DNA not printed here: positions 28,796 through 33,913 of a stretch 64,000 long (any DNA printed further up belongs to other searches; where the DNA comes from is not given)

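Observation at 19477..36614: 17-kb co-directional glycan/glycoconjugate biosynthesis locus combining GT-C, GT-A and GT-B enzymes with modification genes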

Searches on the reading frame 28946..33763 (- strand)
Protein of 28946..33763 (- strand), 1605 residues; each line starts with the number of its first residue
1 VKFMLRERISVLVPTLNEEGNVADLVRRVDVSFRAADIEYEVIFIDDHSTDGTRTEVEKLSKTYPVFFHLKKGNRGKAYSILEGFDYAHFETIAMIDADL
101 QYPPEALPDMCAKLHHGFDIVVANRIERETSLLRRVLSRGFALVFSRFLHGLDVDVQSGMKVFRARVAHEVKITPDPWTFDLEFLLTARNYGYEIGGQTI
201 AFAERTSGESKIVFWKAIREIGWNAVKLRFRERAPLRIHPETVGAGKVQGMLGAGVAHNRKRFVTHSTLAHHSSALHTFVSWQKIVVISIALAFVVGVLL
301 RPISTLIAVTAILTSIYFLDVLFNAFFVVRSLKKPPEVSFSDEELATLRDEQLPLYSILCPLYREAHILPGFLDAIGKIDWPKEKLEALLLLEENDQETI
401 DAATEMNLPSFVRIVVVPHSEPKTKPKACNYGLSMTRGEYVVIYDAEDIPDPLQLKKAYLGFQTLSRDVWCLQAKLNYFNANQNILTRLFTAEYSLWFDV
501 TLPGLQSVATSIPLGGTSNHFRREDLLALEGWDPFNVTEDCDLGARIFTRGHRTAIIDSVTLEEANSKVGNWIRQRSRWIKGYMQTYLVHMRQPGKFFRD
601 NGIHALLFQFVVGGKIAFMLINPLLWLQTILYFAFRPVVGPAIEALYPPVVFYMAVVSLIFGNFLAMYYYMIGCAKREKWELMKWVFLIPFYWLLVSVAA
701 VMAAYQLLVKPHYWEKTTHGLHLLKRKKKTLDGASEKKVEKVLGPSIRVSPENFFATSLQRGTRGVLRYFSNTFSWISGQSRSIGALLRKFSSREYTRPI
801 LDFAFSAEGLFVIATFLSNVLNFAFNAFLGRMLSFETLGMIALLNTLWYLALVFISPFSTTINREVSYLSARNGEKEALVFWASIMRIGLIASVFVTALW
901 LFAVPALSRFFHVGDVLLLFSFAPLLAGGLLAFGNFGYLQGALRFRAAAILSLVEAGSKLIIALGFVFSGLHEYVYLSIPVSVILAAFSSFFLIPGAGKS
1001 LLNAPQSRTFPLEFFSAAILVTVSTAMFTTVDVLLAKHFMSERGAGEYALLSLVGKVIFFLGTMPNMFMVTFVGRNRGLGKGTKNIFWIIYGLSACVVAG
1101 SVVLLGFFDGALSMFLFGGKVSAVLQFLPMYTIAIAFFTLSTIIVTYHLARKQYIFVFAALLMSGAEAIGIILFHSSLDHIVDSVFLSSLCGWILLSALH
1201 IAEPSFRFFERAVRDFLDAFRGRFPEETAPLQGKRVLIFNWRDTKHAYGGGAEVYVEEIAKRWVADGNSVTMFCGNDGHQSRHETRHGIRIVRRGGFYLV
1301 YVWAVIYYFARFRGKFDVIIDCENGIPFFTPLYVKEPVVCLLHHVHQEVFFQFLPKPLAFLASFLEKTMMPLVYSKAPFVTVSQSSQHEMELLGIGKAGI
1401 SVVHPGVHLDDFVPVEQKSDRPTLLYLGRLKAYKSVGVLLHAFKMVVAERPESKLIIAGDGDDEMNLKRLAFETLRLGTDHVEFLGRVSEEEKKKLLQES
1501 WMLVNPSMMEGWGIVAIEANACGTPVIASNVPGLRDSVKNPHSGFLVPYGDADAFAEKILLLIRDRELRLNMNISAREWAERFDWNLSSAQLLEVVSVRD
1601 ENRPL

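Call 4: search_protein_families(library=pfam, proteins=[window:28946-33763:-], max_evalue=0.01)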
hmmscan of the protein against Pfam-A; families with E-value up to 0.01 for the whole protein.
window:28946-33763:- (1605 aa): 11 families
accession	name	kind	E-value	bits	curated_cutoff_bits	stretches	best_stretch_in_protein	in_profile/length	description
PF00534.26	Glycos_transf_1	-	9.6e-42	142.9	26.4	1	1416-1579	10-172/172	Glycosyl transferases group 1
PF13692.12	Glyco_trans_1_4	-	1e-33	117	27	1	1421-1565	1-142/142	Glycosyl transferases group 1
PF00535.33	Glycos_transf_2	-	1.3e-33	116.8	23.3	2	10-153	1-149/168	Glycosyl transferase family 2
PF13641.12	Glyco_tranf_2_3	-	1.8e-29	103.8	27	2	356-582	3-230/230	Glycosyltransferase like family 2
PF13632.12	Glyco_trans_2_3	-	2e-17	64.1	27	1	440-635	1-168/198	Glycosyl transferase family group 2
PF13439.12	Glyco_transf_4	-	7.5e-14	52.6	28.5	1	1250-1410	2-169/170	Glycosyltransferase Family 4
PF20706.3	GT4-conflict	-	4.7e-11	42.7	26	1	1400-1590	174-383/385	Family 4 Glycosyltransferase in conflict systems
PF13506.12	Glyco_transf_21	-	7.2e-07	29.3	21.7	0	73-141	14-83/174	Glycosyl transferase family 21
PF13579.12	Glyco_trans_4_4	-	1.1e-05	26.3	29.7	1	1250-1406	1-158/158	Glycosyl transferase 4-like domain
PF10111.15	Glyco_tranf_2_2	-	1.9e-05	24.7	27.3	1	10-107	1-99/276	Glycosyltransferase like family 2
PF13524.12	Glyco_trans_1_2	-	0.0002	21.7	25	1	1448-1581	10-127/144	Glycosyl transferase-like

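Call 24: search_protein_families(library=ncbifam, proteins=[window:28946-33763:-], max_evalue=0.001)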
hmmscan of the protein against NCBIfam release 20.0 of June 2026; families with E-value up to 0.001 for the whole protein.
window:28946-33763:- (1605 aa): 54 families (the best 25 are shown)
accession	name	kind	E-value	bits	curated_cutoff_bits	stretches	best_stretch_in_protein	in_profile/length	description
TIGR03449.1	mycothiol_MshA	equivalog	1.7e-31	109.5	462.5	1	1383-1595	173-399/406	D-inositol-3-phosphate glycosyltransferase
TIGR03937.1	PgaC_IcaA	equivalog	2.5e-27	95.9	422.3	2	7-136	45-175/407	poly-beta-1,6-N-acetyl-D-glucosamine synthase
NF041876.1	EPS_EpsE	equivalog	7.1e-25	88.1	400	1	1391-1588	179-385/389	exopolysaccharide biosynthesis GT4 family glycosyltransferase EpsE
TIGR03999.1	thiol_BshA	equivalog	1e-23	83.9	273.7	1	1419-1586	197-360/375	N-acetyl-alpha-D-glucosaminyl L-malate synthase BshA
NF041010.1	glycosy_Agl16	equivalog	3.5e-21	75.5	575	1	1250-1594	15-346/352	glycosylation protein Agl16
NF007986.1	PRK10714.1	equivalog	1.9e-20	73.2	529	1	7-218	6-216/316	undecaprenyl-phosphate 4-deoxy-4-formamido-L-arabinose transferase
TIGR03088.1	stp2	hypoth_equivalog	3.6e-20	72.4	409.05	1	1364-1589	128-363/374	TIGR03088 family PEP-CTERM/XrtA system glycosyltransferase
NF047588.1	GlcsyltransPgfSStrep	equivalog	1.4e-19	70.4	500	1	8-165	2-158/308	glycosyltransferase PgfS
TIGR04157.1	glyco_rSAM_CFB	subfamily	1.7e-18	66.9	400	1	1420-1556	226-357/406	TIGR04157 family glycosyltransferase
NF038229.1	Glyco4_Geo_Pelo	equivalog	1.8e-18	66.6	400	1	1400-1579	135-315/338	GPMC system family 4 glycosyltransferase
TIGR02149.1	glgA_Coryne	subfamily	5.9e-18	65.2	302.4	1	1399-1595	170-386/391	glycogen synthase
TIGR04047.1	MSMEG_0565_glyc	hypoth_equivalog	3.7e-17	62.5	259.85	1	1417-1594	178-369/373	MSMEG_0565 family glycosyltransferase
NF050063.1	ProtGlycPglJ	equivalog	1.1e-16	61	500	1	1361-1594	129-361/363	N-acetylgalactosamine-N,N'-diacetylbacillosaminyl-diphospho-undecaprenol 4-alpha-N-acetylgalactosaminyltransferase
NF050056.1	ProtGlycPglH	equivalog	1.3e-16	60.7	600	1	1363-1596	124-350/354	GalNAc-alpha-(1->4)-GalNAc-alpha-(1->3)-diNAcBac-PP-undecaprenol alpha-1,4-N-acetyl-D-galactosaminyltransferase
NF046085.1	XrtY_assoc_Gly1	equivalog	1e-15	57.5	400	1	1417-1578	205-362/387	XrtY-associated glycosyltransferase XYAG1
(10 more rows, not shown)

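Call 48: search_solved_structures(query=window:28946-33763:-, max_evalue=0.01)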
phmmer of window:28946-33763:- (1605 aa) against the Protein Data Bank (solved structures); distinct sequences matched with E-value up to 0.01: 91 (the best 60 are shown).
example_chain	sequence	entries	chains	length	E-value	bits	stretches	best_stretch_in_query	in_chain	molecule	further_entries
5mlz_A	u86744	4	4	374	1.7e-21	78.7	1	7-213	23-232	Dolichol monophosphate mannose synthase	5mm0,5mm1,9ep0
4n9w_A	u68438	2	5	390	9.3e-21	76.2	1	1419-1596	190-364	GDP-mannose-dependent alpha-(1-2)-phosphatidylinositol mannosyltransferase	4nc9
2gej_A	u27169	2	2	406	1e-20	76.1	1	1419-1596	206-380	PHOSPHATIDYLINOSITOL MANNOSYLTRANSFERASE (PimA)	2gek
9hwj_A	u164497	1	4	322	3.1e-18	67.8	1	7-218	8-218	Undecaprenyl-phosphate 4-deoxy-4-formamido-L-arabinose transferase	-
6kih_A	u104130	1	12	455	5e-18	67.2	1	1393-1592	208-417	Tll1590 protein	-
9bhc_C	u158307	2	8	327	5e-18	67.2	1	7-218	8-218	Undecaprenyl-phosphate 4-deoxy-4-formamido-L-arabinose transferase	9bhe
8vxh_A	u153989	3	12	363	6.8e-18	66.7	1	7-218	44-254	Undecaprenyl-phosphate 4-deoxy-4-formamido-L-arabinose transferase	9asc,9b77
2jjm_A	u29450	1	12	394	8.7e-16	59.7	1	1422-1580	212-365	GLYCOSYL TRANSFERASE, GROUP 1 FAMILY PROTEIN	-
3mbo_A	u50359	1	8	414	9.7e-16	59.6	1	1422-1580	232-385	Glycosyltransferase, group 1 family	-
3okc_A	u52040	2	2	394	1.7e-14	55.4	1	1422-1596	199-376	GDP-mannose-dependent alpha-(1-6)-phosphatidylinositol monomannoside mannosyltransferase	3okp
3oka_A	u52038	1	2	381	1.9e-14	55.3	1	1422-1595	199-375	GDP-mannose-dependent alpha-(1-6)-phosphatidylinositol monomannoside mannosyltransferase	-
3c4q_A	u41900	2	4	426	3.9e-14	54.3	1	1423-1595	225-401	Predicted glycosyltransferases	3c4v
3c48_A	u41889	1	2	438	4.1e-14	54.2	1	1423-1595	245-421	Predicted glycosyltransferases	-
5ekp_C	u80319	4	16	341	6e-14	53.7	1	8-180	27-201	Uncharacterized glycosyltransferase sll0501 | Glycosyltransferase sll0501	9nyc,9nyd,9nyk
9nye_A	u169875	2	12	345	6.1e-14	53.6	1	8-180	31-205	Glycosyltransferase sll0501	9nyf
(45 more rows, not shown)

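Call 54: find_related_loci(query=A3, collection=genome_contigs, flank=10000)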
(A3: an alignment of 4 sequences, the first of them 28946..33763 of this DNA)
Query A3 (1605 aa) in genome_contigs; peptide patterns used: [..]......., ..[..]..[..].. (x = any residue, [..] = any of these).
600 stretches matched a pattern (row limit reached: there are more); 579 encode a relative of the query (tblastn E <= 1e-3); the best 80 are kept; 80 distinct loci.
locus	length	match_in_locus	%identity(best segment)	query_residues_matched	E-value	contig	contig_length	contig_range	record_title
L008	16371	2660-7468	76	2-1605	0e+0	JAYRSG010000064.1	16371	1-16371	MAG: Candidatus Moraniibacteriota bacterium isolate XM1_ASGE3bin.7 k141_330307, whole genome shotgun sequence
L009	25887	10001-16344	86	1-1603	0e+0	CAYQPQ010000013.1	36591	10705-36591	MAG TPA_asm: uncultured Bdellovibrionales bacterium isolate SRP278252_co1_435 genome assembly, contig: NODE_1696_length_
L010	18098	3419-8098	56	4-1605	0e+0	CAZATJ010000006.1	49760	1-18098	MAG TPA_asm: uncultured Bdellovibrionales bacterium isolate ERP113451_co3_238 genome assembly, contig: NODE_302_length_4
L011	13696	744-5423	55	2-1597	0e+0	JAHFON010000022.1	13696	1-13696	MAG: Candidatus Moraniibacteriota bacterium isolate nzgw504 NODE_4438_length_13697_cov_3.803403, whole genome shotgun se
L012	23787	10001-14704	55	7-1589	0e+0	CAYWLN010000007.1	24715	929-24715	MAG TPA_asm: uncultured Bdellovibrionales bacterium isolate SRP219642_co7_73 genome assembly, contig: NODE_2785_length_2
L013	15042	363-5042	55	7-1604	0e+0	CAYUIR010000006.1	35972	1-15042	MAG TPA_asm: uncultured Bdellovibrionales bacterium isolate SRP219642_co6_142 genome assembly, contig: NODE_774_length_3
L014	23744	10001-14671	55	4-1597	0e+0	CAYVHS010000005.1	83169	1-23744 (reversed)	MAG TPA_asm: uncultured Bdellovibrionales bacterium isolate SRP278252_co2_49 genome assembly, contig: NODE_404_length_83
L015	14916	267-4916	55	7-1597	0e+0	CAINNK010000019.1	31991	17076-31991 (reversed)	uncultured bacterium isolate AM_bin-0953 genome assembly, contig: bin-0953:19/46, whole genome shotgun sequence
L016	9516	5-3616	71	402-1602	0e+0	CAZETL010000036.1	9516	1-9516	MAG TPA_asm: uncultured Bdellovibrionales bacterium isolate binchicken_co128_378 genome assembly, contig: NODE_6582_leng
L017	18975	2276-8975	52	6-1601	0e+0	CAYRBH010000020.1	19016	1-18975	MAG TPA_asm: uncultured Gammaproteobacteria bacterium isolate binchicken_co185_198 genome assembly, contig: NODE_3937_le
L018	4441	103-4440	55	4-1492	0e+0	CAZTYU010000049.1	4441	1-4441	MAG TPA_asm: uncultured Bdellovibrionales bacterium isolate SRP342105_co1_290 genome assembly, contig: NODE_28497_length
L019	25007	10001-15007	52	4-1601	0e+0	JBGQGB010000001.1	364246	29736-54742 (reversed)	MAG: Candidatus Doudnabacteria bacterium isolate OBJ2_061818_090_38 k141_512501_length_364246_cov_22.5027, whole genome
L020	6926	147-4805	51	1-1597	0e+0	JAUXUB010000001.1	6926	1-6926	MAG: bacterium isolate C13_metabat.bin.52 C13_k141_51008, whole genome shotgun sequence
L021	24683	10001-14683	54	4-1596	0e+0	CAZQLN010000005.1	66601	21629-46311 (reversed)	MAG TPA_asm: uncultured Bdellovibrionales bacterium isolate SRP342105_co1_403 genome assembly, contig: NODE_523_length_6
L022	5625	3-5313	51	158-1591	0e+0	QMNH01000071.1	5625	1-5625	MAG: Candidatus Falkowbacteria bacterium isolate B7_G4 B7_Guay4_scaffold_20602, whole genome shotgun sequence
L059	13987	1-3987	47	229-1605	0e+0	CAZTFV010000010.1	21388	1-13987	MAG TPA_asm: uncultured Gammaproteobacteria bacterium isolate SRP269290_co1_791 genome assembly, contig: NODE_2951_lengt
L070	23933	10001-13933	46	239-1605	0e+0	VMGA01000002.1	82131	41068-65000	MAG: Microgenomates group bacterium Gr01-1014_16 G01um101416_scaffold_243, whole genome shotgun sequence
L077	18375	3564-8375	43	9-1605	0e+0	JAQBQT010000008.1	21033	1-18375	MAG: Candidatus Parcubacteria bacterium isolate RYN_380 scaffold_3357956, whole genome shotgun sequence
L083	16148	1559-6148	44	3-1605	0e+0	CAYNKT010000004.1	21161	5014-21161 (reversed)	MAG TPA_asm: uncultured Pseudomonadales bacterium isolate SRP062349_co6_368 genome assembly, contig: NODE_1655_length_21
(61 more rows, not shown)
